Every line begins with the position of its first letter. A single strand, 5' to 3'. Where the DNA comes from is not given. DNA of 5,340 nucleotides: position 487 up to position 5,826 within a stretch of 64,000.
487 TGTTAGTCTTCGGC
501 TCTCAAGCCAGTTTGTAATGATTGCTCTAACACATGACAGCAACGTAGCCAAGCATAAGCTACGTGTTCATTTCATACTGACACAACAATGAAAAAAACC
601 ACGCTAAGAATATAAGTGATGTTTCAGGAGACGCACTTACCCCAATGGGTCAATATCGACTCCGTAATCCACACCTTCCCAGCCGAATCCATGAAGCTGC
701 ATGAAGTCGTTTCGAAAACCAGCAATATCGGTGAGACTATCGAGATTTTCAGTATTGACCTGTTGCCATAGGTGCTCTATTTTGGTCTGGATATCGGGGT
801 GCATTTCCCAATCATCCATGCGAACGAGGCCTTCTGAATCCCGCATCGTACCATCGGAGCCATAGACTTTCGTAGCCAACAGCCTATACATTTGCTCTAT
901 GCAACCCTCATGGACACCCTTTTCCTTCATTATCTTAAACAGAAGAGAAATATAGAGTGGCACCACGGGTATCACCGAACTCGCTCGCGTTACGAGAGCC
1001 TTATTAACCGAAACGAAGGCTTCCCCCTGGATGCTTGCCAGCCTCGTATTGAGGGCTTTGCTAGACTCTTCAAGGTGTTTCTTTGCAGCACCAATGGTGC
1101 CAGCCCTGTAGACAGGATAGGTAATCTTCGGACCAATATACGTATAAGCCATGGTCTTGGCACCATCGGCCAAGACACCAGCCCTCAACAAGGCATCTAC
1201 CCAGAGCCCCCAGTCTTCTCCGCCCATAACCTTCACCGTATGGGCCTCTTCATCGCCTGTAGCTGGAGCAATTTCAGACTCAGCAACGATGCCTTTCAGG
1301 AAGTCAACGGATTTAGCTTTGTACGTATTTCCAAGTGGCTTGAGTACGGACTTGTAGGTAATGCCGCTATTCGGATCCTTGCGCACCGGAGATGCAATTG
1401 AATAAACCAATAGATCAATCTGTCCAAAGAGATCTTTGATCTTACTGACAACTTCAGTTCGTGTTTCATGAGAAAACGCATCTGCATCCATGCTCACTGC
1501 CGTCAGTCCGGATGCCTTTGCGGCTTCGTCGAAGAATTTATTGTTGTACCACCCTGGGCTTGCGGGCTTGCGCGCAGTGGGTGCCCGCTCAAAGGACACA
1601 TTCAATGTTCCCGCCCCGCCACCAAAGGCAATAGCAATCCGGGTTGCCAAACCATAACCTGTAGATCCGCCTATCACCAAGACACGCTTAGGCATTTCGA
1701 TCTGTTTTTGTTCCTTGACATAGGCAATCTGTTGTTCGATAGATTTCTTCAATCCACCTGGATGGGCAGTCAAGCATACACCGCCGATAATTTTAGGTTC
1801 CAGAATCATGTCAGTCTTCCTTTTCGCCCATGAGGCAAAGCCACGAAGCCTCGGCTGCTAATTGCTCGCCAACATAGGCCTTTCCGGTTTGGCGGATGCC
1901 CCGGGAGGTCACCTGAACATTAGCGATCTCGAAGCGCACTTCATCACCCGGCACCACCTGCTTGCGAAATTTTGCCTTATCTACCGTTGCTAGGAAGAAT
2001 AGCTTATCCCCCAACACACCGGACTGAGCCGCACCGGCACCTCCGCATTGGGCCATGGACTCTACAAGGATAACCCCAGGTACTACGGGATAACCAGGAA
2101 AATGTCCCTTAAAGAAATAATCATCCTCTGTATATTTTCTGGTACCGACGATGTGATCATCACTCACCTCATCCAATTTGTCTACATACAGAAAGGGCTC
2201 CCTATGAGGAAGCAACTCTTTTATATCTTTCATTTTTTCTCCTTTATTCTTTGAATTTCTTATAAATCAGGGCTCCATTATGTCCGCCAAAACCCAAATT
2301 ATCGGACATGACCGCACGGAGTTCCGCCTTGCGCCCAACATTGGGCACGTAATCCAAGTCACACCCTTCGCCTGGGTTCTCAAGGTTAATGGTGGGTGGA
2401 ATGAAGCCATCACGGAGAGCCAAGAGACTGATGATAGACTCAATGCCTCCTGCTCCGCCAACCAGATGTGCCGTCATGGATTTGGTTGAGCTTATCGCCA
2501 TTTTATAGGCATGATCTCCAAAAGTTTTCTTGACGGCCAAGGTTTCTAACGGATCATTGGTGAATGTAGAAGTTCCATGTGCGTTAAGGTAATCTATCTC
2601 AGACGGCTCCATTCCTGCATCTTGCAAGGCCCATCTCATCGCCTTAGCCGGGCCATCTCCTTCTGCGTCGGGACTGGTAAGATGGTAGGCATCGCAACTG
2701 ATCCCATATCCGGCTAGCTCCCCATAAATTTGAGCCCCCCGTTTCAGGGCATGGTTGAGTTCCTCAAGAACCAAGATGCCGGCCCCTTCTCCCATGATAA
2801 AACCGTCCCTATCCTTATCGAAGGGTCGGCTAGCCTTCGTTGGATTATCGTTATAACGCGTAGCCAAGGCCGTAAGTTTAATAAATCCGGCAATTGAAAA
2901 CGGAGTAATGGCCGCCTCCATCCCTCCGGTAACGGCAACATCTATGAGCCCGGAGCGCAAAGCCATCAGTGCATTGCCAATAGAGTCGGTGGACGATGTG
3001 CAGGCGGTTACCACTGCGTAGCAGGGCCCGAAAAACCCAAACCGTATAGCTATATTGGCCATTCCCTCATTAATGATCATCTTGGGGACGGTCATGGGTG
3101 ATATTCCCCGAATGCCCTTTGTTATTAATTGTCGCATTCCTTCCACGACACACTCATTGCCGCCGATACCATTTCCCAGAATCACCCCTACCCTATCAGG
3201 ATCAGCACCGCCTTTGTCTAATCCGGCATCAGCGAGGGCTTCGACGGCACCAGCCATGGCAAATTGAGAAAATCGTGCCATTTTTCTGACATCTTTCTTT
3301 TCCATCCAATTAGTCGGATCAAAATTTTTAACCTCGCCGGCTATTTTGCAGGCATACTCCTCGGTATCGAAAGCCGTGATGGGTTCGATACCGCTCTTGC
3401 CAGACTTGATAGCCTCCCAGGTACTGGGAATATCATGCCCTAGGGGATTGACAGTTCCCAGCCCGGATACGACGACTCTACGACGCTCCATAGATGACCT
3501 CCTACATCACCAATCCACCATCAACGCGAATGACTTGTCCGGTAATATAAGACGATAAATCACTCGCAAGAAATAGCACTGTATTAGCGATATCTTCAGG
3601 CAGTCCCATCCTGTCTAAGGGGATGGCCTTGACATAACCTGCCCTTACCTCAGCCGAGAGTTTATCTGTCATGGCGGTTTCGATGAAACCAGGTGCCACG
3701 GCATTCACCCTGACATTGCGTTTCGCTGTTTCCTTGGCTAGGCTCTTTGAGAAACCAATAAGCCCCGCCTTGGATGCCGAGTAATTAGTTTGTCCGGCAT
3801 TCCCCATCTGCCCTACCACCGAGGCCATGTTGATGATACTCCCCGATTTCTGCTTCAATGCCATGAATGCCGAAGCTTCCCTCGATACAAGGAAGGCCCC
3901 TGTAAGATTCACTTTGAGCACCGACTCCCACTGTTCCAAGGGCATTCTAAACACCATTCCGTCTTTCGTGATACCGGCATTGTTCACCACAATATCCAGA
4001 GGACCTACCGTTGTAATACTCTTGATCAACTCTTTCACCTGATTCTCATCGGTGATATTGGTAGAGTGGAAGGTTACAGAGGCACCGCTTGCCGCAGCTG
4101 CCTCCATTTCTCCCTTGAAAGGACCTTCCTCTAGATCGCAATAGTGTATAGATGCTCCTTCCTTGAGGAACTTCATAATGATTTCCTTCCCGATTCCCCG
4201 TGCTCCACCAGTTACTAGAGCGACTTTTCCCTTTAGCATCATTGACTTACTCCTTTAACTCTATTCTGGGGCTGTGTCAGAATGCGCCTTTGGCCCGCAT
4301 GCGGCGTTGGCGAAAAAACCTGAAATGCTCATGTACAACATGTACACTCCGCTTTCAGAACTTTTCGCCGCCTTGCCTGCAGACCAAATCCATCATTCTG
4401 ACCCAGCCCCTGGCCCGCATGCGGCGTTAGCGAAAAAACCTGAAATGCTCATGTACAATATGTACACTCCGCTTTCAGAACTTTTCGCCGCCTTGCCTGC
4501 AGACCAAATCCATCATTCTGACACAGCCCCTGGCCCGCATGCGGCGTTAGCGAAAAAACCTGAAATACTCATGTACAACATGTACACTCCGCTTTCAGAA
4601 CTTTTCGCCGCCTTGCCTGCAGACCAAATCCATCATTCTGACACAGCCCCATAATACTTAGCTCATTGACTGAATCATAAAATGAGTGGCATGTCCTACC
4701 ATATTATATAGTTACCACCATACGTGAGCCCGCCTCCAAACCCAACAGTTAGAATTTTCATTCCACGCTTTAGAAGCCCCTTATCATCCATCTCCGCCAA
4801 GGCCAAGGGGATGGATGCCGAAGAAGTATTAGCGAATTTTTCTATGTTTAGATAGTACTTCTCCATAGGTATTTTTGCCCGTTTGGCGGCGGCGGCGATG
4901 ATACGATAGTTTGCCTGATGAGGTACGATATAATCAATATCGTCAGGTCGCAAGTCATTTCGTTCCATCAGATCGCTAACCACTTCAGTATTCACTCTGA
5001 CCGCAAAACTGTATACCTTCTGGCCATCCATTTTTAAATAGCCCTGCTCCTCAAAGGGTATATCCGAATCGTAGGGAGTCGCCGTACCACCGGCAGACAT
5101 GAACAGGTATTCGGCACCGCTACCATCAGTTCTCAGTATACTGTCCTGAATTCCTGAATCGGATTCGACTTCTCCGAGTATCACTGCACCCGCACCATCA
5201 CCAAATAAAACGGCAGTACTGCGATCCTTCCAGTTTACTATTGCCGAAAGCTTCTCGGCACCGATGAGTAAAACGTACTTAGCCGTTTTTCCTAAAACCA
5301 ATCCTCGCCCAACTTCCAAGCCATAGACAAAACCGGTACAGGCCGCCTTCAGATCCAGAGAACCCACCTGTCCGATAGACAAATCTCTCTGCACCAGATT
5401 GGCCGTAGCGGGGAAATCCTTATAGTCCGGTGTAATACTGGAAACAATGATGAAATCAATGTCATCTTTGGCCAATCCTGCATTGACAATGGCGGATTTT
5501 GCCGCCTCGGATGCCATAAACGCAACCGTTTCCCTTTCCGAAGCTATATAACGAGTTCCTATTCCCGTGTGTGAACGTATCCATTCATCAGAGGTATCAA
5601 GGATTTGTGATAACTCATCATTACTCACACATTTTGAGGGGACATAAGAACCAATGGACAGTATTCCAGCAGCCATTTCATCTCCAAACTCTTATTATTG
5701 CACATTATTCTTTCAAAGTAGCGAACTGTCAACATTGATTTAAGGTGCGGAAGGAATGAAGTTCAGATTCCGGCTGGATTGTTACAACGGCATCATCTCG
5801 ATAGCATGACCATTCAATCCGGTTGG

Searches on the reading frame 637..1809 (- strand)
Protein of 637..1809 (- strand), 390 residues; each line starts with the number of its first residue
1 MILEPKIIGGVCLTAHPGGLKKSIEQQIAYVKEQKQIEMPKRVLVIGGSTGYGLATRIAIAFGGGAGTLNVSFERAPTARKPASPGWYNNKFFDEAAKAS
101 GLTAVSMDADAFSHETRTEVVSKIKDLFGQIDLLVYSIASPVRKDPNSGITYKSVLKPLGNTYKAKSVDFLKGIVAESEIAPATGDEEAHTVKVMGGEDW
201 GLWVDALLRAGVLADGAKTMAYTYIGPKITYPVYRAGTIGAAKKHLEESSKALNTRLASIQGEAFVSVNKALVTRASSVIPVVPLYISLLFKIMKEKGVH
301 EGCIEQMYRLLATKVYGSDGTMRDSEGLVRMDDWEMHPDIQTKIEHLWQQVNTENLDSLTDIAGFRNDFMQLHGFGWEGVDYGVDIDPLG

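Call 26: search_protein_families(library=pfam, proteins=[window:637-1809:-], max_evalue=0.0001)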
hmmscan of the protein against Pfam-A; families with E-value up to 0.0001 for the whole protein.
window:637-1809:- (390 aa): 3 families
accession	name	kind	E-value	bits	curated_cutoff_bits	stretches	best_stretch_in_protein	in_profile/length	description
PF12241.14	Enoyl_reductase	-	6.1e-106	353.5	22.1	1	81-316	1-236/236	Trans-2-enoyl-CoA reductase catalytic region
PF12242.14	Eno-Rase_NADH_b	-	1.1e-31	108.9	23.4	1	2-78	1-78/79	NAD(P)H binding domain of trans-2-enoyl-CoA reductase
PF07055.18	Eno-Rase_FAD_bd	-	1.7e-27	96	25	1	324-386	2-64/64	Enoyl reductase FAD binding domain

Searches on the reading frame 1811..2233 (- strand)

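Call 26: search_protein_families(library=pfam, proteins=[window:1811-2233:-], max_evalue=0.0001)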
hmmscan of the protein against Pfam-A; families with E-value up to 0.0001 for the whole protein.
window:1811-2233:- (140 aa): 1 family
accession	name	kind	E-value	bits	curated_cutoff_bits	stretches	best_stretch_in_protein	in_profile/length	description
PF07977.19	FabA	-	1.9e-22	79.8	23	1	8-121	1-129/138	FabA-like domain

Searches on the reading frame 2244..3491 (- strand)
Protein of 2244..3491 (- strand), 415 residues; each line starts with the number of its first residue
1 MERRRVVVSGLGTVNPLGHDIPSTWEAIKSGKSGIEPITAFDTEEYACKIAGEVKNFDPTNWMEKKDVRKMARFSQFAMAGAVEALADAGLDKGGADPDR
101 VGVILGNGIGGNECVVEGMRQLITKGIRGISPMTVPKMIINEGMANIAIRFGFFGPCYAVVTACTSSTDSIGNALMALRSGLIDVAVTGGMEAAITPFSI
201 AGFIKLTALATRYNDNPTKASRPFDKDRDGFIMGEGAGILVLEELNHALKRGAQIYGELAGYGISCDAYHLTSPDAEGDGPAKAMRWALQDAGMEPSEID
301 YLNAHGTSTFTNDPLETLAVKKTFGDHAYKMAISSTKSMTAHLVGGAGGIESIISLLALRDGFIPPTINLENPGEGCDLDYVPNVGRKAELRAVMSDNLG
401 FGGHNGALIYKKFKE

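Call 26: search_protein_families(library=pfam, proteins=[window:2244-3491:-], max_evalue=0.0001)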
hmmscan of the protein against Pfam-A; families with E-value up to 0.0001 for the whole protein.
window:2244-3491:- (415 aa): 2 families
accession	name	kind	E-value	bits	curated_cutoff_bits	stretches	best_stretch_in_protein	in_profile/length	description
PF00109.32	ketoacyl-synt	-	5e-53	180.7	20.8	1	4-248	2-252/252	Beta-ketoacyl synthase, N-terminal domain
PF02801.28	Ketoacyl-synt_C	-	1.1e-36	125.9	20.8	1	256-371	1-119/119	Beta-ketoacyl synthase, C-terminal domain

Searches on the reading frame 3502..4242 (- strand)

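Call 26: search_protein_families(library=pfam, proteins=[window:3502-4242:-], max_evalue=0.0001)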
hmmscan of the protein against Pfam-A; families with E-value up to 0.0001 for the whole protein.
window:3502-4242:- (246 aa): 5 families
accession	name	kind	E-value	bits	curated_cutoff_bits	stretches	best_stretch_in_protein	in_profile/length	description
PF13561.12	adh_short_C2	-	8.3e-65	219.1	27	1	14-244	3-235/236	Enoyl-(Acyl carrier protein) reductase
PF00106.31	adh_short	-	6.6e-58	195.8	26.6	1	6-198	1-193/195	short chain dehydrogenase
PF08659.16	KR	-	3.9e-17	63.2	22.6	1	8-169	3-164/180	KR domain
PF23441.1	SDR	-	1.6e-07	31.4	27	1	49-245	56-256/258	SDR-like rossmann domain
PF01370.27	Epimerase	-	5.1e-05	23.3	20.9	1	8-111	1-94/240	NAD dependent epimerase/dehydratase family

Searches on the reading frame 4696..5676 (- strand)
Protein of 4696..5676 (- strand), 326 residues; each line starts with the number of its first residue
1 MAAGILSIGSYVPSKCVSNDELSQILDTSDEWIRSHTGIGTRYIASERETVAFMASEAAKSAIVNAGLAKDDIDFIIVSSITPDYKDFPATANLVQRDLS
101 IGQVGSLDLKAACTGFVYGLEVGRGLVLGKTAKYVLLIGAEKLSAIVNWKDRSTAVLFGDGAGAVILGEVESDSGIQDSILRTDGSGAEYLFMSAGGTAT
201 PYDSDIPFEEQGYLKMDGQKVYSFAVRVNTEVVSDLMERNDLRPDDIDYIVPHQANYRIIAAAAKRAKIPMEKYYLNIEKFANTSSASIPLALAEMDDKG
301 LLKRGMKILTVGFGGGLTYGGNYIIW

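Call 26: search_protein_families(library=pfam, proteins=[window:4696-5676:-], max_evalue=0.0001)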
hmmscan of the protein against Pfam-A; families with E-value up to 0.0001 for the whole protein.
window:4696-5676:- (326 aa): 4 families
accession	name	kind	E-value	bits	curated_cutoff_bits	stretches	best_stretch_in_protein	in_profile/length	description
PF08541.16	ACP_syn_III_C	-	8.3e-33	112.9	26.6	1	237-324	1-88/90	3-Oxoacyl-[acyl-carrier-protein (ACP)] synthase III C terminal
PF08545.16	ACP_syn_III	-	1.2e-27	96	24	1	107-185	1-80/80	3-Oxoacyl-[acyl-carrier-protein (ACP)] synthase III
PF00108.29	Thiolase_N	-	1.4e-05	25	26.4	0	37-148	9-120/260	Thiolase, N-terminal domain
PF07451.17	SpoVAD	-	2.9e-05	23.4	22.1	0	54-140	54-133/329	Stage V sporulation protein AD (SpoVAD)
